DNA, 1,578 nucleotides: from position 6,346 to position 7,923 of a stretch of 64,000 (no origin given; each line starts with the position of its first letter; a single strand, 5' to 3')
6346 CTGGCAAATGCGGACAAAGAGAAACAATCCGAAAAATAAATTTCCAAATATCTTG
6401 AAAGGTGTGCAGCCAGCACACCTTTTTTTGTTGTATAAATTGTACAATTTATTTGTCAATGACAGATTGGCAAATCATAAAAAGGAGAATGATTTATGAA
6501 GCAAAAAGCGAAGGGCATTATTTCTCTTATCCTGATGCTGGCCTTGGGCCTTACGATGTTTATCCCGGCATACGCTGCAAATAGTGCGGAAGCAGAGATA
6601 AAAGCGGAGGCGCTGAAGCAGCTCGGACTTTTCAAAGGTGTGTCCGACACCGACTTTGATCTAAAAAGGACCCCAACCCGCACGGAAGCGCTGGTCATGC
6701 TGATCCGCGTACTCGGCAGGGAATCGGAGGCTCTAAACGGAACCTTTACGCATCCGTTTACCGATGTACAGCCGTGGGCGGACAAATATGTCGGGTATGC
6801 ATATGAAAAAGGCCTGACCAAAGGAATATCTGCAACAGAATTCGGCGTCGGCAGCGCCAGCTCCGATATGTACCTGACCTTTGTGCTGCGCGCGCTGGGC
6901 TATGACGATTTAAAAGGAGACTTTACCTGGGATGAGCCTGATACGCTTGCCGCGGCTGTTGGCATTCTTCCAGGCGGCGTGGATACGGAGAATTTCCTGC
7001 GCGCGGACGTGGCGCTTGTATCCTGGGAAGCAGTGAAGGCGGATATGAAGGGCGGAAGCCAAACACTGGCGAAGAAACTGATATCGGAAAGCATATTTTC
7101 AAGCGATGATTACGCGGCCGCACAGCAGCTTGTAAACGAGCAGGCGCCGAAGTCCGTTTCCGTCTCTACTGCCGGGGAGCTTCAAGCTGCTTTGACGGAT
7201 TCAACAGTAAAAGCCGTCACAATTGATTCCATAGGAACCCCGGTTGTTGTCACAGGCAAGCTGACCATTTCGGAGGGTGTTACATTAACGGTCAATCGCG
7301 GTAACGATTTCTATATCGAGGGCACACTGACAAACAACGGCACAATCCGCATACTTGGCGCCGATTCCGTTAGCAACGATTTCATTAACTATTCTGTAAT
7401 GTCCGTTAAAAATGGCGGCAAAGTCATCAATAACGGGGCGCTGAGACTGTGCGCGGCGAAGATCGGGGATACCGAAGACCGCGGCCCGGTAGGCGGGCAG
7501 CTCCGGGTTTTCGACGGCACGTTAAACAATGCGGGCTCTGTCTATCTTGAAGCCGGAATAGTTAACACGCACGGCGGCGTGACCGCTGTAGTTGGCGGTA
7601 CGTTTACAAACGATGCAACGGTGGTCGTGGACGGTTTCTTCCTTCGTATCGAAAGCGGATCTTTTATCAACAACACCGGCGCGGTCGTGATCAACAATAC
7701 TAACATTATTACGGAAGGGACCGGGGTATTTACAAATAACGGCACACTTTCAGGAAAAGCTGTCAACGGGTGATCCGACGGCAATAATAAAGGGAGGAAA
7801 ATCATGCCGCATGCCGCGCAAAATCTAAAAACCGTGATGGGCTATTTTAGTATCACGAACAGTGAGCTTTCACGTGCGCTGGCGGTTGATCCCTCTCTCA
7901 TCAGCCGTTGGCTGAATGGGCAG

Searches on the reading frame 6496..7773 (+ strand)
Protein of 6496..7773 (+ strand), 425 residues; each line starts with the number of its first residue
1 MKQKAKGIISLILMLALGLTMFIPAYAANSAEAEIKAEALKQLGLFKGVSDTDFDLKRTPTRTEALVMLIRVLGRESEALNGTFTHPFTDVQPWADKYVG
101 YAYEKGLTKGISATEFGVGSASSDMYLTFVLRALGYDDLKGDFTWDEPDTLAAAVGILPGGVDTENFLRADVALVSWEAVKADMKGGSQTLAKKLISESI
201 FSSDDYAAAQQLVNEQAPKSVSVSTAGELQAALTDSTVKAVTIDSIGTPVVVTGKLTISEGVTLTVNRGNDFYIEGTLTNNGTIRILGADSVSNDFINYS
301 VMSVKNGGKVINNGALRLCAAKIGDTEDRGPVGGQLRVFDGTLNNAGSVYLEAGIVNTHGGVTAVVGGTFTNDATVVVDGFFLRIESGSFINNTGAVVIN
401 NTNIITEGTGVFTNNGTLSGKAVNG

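Call 67: find_encoding_contigs(protein=window:6496-7773:+, flank=1000, max_places=3)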
Protein window:6496-7773:+ (425 aa): no gene with exactly this product is on record in the collection.
